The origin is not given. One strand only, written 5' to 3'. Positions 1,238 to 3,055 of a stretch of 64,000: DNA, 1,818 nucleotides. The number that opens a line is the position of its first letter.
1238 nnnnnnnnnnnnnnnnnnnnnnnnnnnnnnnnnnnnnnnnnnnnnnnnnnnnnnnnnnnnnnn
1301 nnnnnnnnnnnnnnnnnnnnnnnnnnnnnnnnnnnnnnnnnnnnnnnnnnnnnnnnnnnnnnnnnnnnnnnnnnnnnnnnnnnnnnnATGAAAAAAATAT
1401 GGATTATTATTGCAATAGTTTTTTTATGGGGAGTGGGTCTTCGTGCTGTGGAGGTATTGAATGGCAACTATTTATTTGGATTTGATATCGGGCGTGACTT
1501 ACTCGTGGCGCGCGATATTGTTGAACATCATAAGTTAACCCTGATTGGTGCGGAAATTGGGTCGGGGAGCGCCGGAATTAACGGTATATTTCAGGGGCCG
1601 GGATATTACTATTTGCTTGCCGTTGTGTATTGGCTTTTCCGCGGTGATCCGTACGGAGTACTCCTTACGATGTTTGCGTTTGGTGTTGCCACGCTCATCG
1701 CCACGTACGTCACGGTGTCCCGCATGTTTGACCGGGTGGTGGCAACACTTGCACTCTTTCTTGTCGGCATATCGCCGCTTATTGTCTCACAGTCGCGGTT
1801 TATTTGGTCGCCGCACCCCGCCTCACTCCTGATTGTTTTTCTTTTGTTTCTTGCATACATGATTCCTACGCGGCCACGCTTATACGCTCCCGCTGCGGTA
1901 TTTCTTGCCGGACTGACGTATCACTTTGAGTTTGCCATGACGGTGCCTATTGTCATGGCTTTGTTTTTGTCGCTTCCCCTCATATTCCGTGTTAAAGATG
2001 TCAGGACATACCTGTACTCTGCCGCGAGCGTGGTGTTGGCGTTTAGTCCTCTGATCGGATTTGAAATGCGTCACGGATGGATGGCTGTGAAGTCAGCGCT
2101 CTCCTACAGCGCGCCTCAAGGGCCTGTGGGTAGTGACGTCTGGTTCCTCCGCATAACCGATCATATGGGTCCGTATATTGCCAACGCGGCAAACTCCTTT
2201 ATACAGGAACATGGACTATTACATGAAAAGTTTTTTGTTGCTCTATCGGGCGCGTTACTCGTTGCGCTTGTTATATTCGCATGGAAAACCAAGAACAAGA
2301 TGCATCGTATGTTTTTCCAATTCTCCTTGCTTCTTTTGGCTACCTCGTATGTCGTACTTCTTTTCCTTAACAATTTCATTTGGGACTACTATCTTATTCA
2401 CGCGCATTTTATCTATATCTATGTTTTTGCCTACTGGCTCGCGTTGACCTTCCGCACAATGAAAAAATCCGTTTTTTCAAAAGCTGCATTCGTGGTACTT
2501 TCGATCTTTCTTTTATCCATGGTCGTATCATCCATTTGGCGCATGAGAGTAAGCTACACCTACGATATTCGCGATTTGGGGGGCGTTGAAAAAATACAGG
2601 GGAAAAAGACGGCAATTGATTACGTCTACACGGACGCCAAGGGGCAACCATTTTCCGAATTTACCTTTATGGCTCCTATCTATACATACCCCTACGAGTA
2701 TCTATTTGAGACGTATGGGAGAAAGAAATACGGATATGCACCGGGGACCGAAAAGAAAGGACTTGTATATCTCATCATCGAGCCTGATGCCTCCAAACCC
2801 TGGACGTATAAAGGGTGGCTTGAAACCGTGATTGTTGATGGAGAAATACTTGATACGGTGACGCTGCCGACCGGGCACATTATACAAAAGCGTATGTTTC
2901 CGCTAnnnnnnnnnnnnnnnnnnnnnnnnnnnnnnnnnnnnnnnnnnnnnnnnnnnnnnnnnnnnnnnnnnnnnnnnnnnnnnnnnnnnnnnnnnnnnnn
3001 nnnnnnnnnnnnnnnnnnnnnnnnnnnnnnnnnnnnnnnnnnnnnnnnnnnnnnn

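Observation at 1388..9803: Tandemly duplicated two-gene GT-C module (ArnT-like + PTPS/YfhO-like), each pair ATGA-coupled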

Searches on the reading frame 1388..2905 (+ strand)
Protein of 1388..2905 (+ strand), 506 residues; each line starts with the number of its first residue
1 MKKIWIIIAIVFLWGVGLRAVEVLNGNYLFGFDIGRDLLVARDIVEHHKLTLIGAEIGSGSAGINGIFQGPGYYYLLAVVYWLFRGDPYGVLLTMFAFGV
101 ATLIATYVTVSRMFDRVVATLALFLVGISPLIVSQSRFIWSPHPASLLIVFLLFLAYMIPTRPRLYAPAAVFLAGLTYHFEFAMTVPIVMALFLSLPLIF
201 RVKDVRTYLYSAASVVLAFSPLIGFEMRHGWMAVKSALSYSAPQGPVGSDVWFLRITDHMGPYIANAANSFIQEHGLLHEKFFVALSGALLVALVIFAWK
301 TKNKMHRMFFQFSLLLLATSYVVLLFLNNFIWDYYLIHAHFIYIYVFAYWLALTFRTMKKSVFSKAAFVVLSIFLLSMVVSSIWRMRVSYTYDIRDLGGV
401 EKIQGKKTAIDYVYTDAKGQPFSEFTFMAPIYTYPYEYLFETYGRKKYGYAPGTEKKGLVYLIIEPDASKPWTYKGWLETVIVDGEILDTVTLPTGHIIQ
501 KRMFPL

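Call 6: search_protein_families(library=pfam, proteins=[window:1388-2905:+], max_evalue=0.01)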
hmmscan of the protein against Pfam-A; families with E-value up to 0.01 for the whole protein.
window:1388-2905:+ (506 aa): 1 family
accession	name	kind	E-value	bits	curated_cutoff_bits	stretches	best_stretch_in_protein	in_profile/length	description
PF13231.12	PMT_2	-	0.00043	21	26.1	1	70-223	3-158/160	Dolichyl-phosphate-mannose-protein mannosyltransferase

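Call 7: search_protein_families(library=ncbifam, proteins=[window:1388-2905:+], max_evalue=0.01)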
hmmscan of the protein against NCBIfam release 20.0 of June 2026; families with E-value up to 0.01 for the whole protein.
window:1388-2905:+ (506 aa): 0 families

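Call 11: search_solved_structures(query=window:1388-2905:+, max_evalue=1)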
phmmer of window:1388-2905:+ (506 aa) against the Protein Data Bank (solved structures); distinct sequences matched with E-value up to 1: 1.
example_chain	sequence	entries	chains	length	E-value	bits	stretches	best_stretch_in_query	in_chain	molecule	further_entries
3e8v_A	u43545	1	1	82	0.46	12.6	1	413-462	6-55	Possible transglutaminase-family protein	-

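Call 13: find_homologous_proteins(query=window:1388-2905:+)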
Query window:1388-2905:+ (506 aa): 396 proteins with E <= 0.001 among 8000 candidates; the best 120 are listed.
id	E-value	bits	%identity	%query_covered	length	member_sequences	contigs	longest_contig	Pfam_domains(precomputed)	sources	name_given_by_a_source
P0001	0.0e+0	1126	100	100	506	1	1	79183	-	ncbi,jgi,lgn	-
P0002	1.2e-254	864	76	99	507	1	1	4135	PF13231.13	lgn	-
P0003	1.9e-252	857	75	99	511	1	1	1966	PF13231.13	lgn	-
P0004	2.5e-250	850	76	100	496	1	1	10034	PF13231.13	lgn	-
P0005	4.5e-247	839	74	100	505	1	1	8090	PF13231.13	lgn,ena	-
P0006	5.5e-243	826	71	99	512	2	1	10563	PF13231.13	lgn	-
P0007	3.2e-242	823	76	98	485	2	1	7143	PF13231.13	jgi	jgi:hypothetical protein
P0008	4.4e-242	823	72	99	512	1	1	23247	PF13231.13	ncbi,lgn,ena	-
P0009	5.5e-242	822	73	100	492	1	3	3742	PF13231.13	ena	-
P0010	6.0e-242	822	71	100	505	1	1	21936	PF13231.13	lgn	-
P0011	1.9e-241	821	72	99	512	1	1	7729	PF13231.13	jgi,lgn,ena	-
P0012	2.3e-241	820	73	100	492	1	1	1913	PF13231.13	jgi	-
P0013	8.3e-241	818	71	100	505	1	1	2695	PF13231.13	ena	-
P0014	3.6e-239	813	71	100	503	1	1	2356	PF13231.13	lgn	-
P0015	5.3e-239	813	70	100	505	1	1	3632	-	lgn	-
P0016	1.2e-236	805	72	100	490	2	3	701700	PF13231.13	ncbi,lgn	-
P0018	9.2e-235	799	70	100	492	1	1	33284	PF13231.13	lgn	-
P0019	2.5e-233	794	70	100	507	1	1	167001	PF13231.13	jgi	jgi:hypothetical protein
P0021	6.4e-224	763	69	100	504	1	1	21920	PF13231.13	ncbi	-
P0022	2.6e-223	761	67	100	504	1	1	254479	PF13231.13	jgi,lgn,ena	-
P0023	1.6e-221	755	66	100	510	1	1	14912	PF13231.13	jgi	jgi:4-amino-4-deoxy-L-arabinose transferase-like glycosyltransferase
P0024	2.4e-221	754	66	100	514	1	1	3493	PF13231.13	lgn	-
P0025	1.5e-220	752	66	100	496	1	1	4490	PF13231.13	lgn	-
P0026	1.7e-220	751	69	100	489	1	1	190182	PF13231.13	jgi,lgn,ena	-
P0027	1.5e-217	742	67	100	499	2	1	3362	PF13231.13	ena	-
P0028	3.3e-216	737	65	100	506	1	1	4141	PF13231.13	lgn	-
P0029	7.6e-214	730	64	100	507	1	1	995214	PF13231.13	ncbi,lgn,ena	-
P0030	1.8e-209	715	63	100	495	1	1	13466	PF13231.13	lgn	-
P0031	7.4e-202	690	63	99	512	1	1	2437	PF13231.13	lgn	-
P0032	3.5e-201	688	61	99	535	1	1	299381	PF13231.13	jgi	jgi:hypothetical protein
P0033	6.0e-200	684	60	100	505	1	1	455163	PF13231.13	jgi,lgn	jgi:hypothetical protein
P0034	9.8e-196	670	60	100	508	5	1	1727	PF13231.13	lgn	-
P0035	2.6e-195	668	60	99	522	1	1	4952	PF13231.13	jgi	jgi:hypothetical protein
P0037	5.0e-194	664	60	99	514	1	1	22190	PF13231.13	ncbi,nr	ncbi:MAG: glycosyltransferase family 39 protein [Candidatus Gottesmanbacteria bacterium]|nr:glycosyl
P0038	6.4e-194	664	60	99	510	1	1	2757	PF13231.13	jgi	jgi:hypothetical protein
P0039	7.6e-193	660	59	100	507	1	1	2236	PF13231.13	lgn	-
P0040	2.0e-192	659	60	100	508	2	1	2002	PF13231.13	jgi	jgi:hypothetical protein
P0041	3.1e-192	658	61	98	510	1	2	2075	PF13231.13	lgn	-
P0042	9.7e-192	657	60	98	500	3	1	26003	PF13231.13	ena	-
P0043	2.4e-191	655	60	98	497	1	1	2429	PF13231.13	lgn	-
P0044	1.2e-190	653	60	100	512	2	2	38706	PF13231.13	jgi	jgi:hypothetical protein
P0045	1.3e-190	653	57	99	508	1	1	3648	PF13231.13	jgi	jgi:hypothetical protein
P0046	2.0e-190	652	59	100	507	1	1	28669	PF13231.13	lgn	-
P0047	2.1e-190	652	59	100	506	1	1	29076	PF13231.13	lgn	-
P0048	3.9e-190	651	60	98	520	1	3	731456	PF13231.13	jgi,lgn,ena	jgi:hypothetical protein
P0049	3.8e-189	648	59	98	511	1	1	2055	PF13231.13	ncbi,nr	ncbi:MAG: glycosyltransferase family 39 protein [Candidatus Gottesmanbacteria bacterium]|nr:glycosyl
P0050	7.3e-189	647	59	99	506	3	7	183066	PF13231.13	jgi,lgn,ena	-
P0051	7.5e-189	647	60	98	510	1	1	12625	PF13231.13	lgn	-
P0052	9.5e-189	647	58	99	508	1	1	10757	PF13231.13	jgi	jgi:4-amino-4-deoxy-L-arabinose transferase-like glycosyltransferase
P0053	5.3e-188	644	59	100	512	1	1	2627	PF13231.13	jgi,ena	-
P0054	2.7e-187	642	59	98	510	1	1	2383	PF13231.13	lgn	-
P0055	4.7e-186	638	58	99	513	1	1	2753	PF13231.13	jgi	jgi:hypothetical protein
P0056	1.7e-184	633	58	100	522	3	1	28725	PF13231.13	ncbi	-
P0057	3.6e-184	632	57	99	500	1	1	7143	PF13231.13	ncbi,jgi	jgi:hypothetical protein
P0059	4.4e-182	625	57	100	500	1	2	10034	PF13231.13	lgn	-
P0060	7.5e-182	624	59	100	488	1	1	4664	PF13231.13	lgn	-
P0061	5.0e-181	621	57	99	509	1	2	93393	PF13231.13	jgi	jgi:hypothetical protein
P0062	3.6e-177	609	63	84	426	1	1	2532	PF13231.13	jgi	-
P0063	9.9e-177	607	59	96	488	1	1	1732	PF02366.25,PF13231.13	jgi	jgi:4-amino-4-deoxy-L-arabinose transferase-like glycosyltransferase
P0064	2.2e-171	589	53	100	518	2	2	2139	PF13231.13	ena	-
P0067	1.9e-167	576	54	97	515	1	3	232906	PF13231.13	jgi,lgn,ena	-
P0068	8.4e-160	551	51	99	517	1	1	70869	PF13231.13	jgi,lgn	jgi:hypothetical protein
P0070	2.4e-146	507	49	99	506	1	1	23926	PF13231.13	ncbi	-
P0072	2.7e-142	493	47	99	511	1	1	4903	PF13231.13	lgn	-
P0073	1.7e-141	491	47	98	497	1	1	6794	PF02366.25,PF13231.13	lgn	-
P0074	2.3e-141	490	47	98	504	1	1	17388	PF13231.13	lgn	-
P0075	1.1e-140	488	46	99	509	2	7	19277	PF13231.13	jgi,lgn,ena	-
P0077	3.1e-140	487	46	99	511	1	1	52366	PF13231.13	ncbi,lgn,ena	-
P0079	3.5e-140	487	47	97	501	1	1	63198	PF13231.13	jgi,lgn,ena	-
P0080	2.5e-139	484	46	99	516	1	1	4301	PF13231.13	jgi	jgi:hypothetical protein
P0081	7.1e-139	482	48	97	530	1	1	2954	PF13231.13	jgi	jgi:hypothetical protein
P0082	2.1e-138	481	45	97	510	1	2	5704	PF13231.13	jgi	-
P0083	6.1e-138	479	45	100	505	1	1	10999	PF13231.13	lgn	-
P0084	6.8e-138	479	45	99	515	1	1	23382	PF13231.13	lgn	-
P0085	1.7e-137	478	47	97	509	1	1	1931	PF13231.13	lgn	-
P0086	2.1e-137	477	45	99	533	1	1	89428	PF13231.13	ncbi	-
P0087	2.2e-137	477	45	99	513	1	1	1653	PF13231.13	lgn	-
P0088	4.4e-137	476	45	98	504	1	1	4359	PF13231.13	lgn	-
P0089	5.0e-137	476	46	99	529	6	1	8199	PF13231.13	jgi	-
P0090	7.7e-137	475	45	100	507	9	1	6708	PF13231.13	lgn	-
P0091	1.2e-136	475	45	100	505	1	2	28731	PF13231.13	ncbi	-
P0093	3.9e-136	473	45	97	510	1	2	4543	PF13231.13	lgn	-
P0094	2.6e-135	470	45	99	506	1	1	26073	PF13231.13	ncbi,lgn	-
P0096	4.9e-135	470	46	97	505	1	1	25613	PF13231.13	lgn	-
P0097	1.6e-134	468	46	99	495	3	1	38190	PF13231.13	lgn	-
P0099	2.5e-134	467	44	100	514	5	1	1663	PF13231.13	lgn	-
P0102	1.1e-133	465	45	99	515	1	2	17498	PF13231.13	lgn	-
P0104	1.9e-133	464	46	99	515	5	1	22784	PF13231.13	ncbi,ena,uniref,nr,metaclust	ncbi:hypothetical protein A3A63_00790 [Candidatus Gottesmanbacteria bacterium RIFCSPLOWO2_01_FULL_46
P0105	2.1e-133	464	45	100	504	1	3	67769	PF13231.13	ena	-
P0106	6.6e-133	463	46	97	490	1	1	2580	PF13231.13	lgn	-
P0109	1.4e-131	458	44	99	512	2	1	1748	PF13231.13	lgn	-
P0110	1.7e-130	455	45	99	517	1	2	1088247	-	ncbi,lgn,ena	-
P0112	7.3e-130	452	44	96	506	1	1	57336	PF13231.13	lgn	-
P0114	1.0e-128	449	44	99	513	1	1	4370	PF13231.13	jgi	jgi:4-amino-4-deoxy-L-arabinose transferase-like glycosyltransferase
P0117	1.0e-127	445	44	99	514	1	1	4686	PF13231.13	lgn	-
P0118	1.3e-127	445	45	96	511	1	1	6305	PF13231.13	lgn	-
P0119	3.0e-127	444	45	97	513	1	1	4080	PF13231.13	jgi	jgi:4-amino-4-deoxy-L-arabinose transferase-like glycosyltransferase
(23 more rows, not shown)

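Call 14: find_encoding_contigs(protein=P0001, flank=10000, max_places=2)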
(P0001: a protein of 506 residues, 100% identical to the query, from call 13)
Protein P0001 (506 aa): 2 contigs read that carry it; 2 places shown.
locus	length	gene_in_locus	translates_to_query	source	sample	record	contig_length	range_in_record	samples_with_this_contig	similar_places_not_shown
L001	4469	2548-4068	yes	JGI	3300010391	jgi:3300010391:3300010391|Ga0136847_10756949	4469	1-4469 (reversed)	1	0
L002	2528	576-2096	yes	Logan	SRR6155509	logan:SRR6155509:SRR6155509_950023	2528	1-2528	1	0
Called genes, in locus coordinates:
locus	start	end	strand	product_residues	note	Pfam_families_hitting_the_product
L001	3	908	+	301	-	?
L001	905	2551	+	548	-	PF13231:PMT_2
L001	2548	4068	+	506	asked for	-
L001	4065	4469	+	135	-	?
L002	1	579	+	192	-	?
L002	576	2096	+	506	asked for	-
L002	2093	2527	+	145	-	?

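Call 15: find_encoding_contigs(protein=P0110, flank=10000, max_places=2)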
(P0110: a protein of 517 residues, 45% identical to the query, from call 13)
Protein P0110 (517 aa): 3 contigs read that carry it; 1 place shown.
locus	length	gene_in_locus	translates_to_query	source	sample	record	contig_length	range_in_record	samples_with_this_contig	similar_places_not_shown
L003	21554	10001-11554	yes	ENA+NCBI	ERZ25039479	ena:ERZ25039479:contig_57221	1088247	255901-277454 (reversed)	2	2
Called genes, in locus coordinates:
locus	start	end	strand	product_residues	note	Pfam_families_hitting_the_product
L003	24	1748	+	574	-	PF02366:PMT, PF13231:PMT_2 (weak)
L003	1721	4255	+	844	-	PF09586:YfhO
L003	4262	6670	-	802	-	PF09586:YfhO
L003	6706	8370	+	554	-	PF02366:PMT (weak), PF13231:PMT_2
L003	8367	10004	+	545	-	PF13231:PMT_2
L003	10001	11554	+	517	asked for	-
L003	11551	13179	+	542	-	-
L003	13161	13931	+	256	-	PF00535:Glycos_transf_2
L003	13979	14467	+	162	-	-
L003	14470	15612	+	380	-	PF26314:MptA_B_family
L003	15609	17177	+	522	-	PF10131:PTPS_related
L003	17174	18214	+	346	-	PF13439:Glyco_transf_4, PF20706:GT4-conflict, PF00534:Glycos_transf_1, PF13692:Glyco_trans_1_4, PF13524:Glyco_trans_1_2 (weak)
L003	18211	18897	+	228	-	PF00535:Glycos_transf_2, PF10111:Glyco_tranf_2_2, PF13641:Glyco_tranf_2_3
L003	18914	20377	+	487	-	-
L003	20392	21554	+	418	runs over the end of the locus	PF01943:Polysacc_synt (weak), PF13440:Polysacc_synt_3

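Call 16: find_encoding_contigs(protein=P0029, flank=10000, max_places=2)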
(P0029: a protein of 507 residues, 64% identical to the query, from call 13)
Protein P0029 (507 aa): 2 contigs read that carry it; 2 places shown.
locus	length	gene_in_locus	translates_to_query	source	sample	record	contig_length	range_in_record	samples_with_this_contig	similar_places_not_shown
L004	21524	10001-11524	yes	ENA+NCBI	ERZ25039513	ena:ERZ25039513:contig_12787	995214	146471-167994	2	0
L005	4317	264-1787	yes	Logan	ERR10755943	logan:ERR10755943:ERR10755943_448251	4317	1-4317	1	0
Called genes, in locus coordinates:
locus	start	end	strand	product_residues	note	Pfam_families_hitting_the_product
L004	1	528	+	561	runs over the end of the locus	PF13231:PMT_2 (weak)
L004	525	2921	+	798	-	PF09586:YfhO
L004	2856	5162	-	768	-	PF09586:YfhO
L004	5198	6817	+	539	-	PF02366:PMT, PF13231:PMT_2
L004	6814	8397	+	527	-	PF02366:PMT, PF13231:PMT_2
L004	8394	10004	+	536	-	PF02366:PMT (weak), PF13231:PMT_2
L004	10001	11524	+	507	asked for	PF13231:PMT_2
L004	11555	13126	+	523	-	PF10131:PTPS_related (weak)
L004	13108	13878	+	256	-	PF00535:Glycos_transf_2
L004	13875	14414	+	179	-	-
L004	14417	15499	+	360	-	PF26314:MptA_B_family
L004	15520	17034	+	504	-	PF10131:PTPS_related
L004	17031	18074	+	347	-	PF13579:Glyco_trans_4_4 (weak), PF13439:Glyco_transf_4, PF20706:GT4-conflict, PF00534:Glycos_transf_1, PF13692:Glyco_trans_1_4, PF13524:Glyco_trans_1_2 (weak)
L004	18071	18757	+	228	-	PF00535:Glycos_transf_2, PF10111:Glyco_tranf_2_2, PF13641:Glyco_tranf_2_3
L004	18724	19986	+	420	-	PF01943:Polysacc_synt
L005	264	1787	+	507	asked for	PF13231:PMT_2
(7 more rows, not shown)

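Call 20: find_related_loci(query=A1, collection=genome_contigs, flank=10000)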
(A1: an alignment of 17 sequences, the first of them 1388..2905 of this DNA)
Query A1 (506 aa) in genome_contigs; peptide patterns used: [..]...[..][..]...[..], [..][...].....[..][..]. (x = any residue, [..] = any of these).
135 stretches matched a pattern; 94 encode a relative of the query (tblastn E <= 1e-3); the best 80 are kept; 80 distinct loci.
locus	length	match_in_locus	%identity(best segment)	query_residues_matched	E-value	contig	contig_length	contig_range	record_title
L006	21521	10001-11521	64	1-505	0e+0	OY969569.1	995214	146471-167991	MAG: Candidatus Gottesmanbacteria bacterium isolate MFD03899.bin.c.1 genome assembly, chromosome: 1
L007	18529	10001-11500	60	7-506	0e+0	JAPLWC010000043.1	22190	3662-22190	MAG: Candidatus Gottesmanbacteria bacterium isolate LacPavin_0920_SED3_MAG_47_8 LacPavin_0920_SED3_scaffold_1177878, who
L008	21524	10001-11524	48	1-506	2e-145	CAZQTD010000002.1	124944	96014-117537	MAG TPA_asm: uncultured Gammaproteobacteria bacterium isolate binchicken_co58_20 genome assembly, contig: NODE_114_lengt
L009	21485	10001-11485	46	11-504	1e-142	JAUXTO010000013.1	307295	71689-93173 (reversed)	MAG: Candidatus Gottesmanbacteria bacterium isolate C13_maxbin.100 C13_k141_57608, whole genome shotgun sequence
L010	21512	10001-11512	45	4-505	8e-142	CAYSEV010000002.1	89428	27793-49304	MAG TPA_asm: uncultured Gammaproteobacteria bacterium isolate SRP342105_co1_249 genome assembly, contig: NODE_305_length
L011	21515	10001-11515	45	1-504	4e-142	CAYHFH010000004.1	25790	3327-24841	MAG TPA_asm: uncultured Gammaproteobacteria bacterium isolate ERP119705_co10_87 genome assembly, contig: NODE_1584_lengt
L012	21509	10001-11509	45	6-505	4e-140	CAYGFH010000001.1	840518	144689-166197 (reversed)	MAG TPA_asm: uncultured Gammaproteobacteria bacterium isolate ERP113451_co1_294 genome assembly, contig: NODE_1_length_8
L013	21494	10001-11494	46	7-504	4e-139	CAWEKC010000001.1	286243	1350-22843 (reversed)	MAG: Candidatus Gottesmanbacteria bacterium isolate MFD05942.bin.1.195 genome assembly, contig: contig_12616, whole geno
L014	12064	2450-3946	45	6-504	5e-137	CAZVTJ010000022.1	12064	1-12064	MAG TPA_asm: uncultured Gammaproteobacteria bacterium isolate binchicken_co22_151 genome assembly, contig: NODE_5462_len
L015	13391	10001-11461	45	1-504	3e-133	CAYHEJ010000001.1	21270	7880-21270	MAG TPA_asm: uncultured Gammaproteobacteria bacterium isolate ERP119705_co10_156 genome assembly, contig: NODE_2077_leng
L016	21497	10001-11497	45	7-504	2e-132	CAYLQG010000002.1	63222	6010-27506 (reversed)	MAG TPA_asm: uncultured Gammaproteobacteria bacterium isolate binchicken_co54_478 genome assembly, contig: NODE_755_leng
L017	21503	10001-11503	45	5-505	5e-131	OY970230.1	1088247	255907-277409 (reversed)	MAG: Candidatus Gottesmanbacteria bacterium isolate MFD01689.bin.c.3 genome assembly, chromosome: 1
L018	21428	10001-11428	48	6-485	2e-130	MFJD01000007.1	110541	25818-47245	MAG: Candidatus Gottesmanbacteria bacterium RBG_16_52_11 RBG_16_scaffold_2032, whole genome shotgun sequence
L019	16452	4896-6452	44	1-504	4e-127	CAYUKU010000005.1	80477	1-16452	MAG TPA_asm: uncultured Gammaproteobacteria bacterium isolate binchicken_co58_53 genome assembly, contig: NODE_233_lengt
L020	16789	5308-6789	42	4-504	4e-123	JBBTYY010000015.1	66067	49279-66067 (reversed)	MAG: Patescibacteria group bacterium isolate H52-bin050_1 H52_bin050_1_000000000015, whole genome shotgun sequence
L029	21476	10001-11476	39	2-503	3e-110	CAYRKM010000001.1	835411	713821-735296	MAG TPA_asm: uncultured Gammaproteobacteria bacterium isolate SRP292972_co1_108 genome assembly, contig: NODE_7_length_8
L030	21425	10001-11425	40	19-503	2e-109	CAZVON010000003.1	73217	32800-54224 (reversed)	MAG TPA_asm: uncultured Gammaproteobacteria bacterium isolate SRP269290_co3_805 genome assembly, contig: NODE_265_length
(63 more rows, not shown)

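Call 44: predict_structure(alignment_id=A2)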
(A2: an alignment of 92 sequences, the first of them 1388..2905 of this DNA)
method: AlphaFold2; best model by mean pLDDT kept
length: 506 residues; sequences in the alignment: 92
mean_pLDDT: 91.1   pTM: 0.91
mean pLDDT of the five models: 91.1, 91.0, 89.9, 89.0, 88.5
residues with pLDDT >= 90: 368; 70-90: 107; 50-70: 27; < 50: 4
segments of 3 or more residues with pLDDT < 50: 59-62
pLDDT, mean of each block of 10 residues (from residue 1): 91 95 91 91 96 75 71 96 96 95 98 98 96 76 92 99 99 96 92 98 98 97 92 83 60 74 87 93 96 98 98 97 75 84 98 97 97 98 93 82 94 97 88 88 96 94 90 85 90 95 93
secondary structure, 60 per line:
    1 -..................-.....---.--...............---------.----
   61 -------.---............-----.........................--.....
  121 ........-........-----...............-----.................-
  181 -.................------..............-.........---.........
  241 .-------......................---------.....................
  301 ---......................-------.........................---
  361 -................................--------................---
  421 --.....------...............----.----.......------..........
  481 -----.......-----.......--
elements in order: H2-19 H21-25 H32-46 H72-83 H89-113 H116-128 H130-137 H143-157 H163-179 H182-198 H205-218 H220-228 H232-241 H249-270 H280-300 H304-325 H333-357 H362-393 H403-417 E423-427 H434-448 E458-464 H471-480 E486-492 E498-504
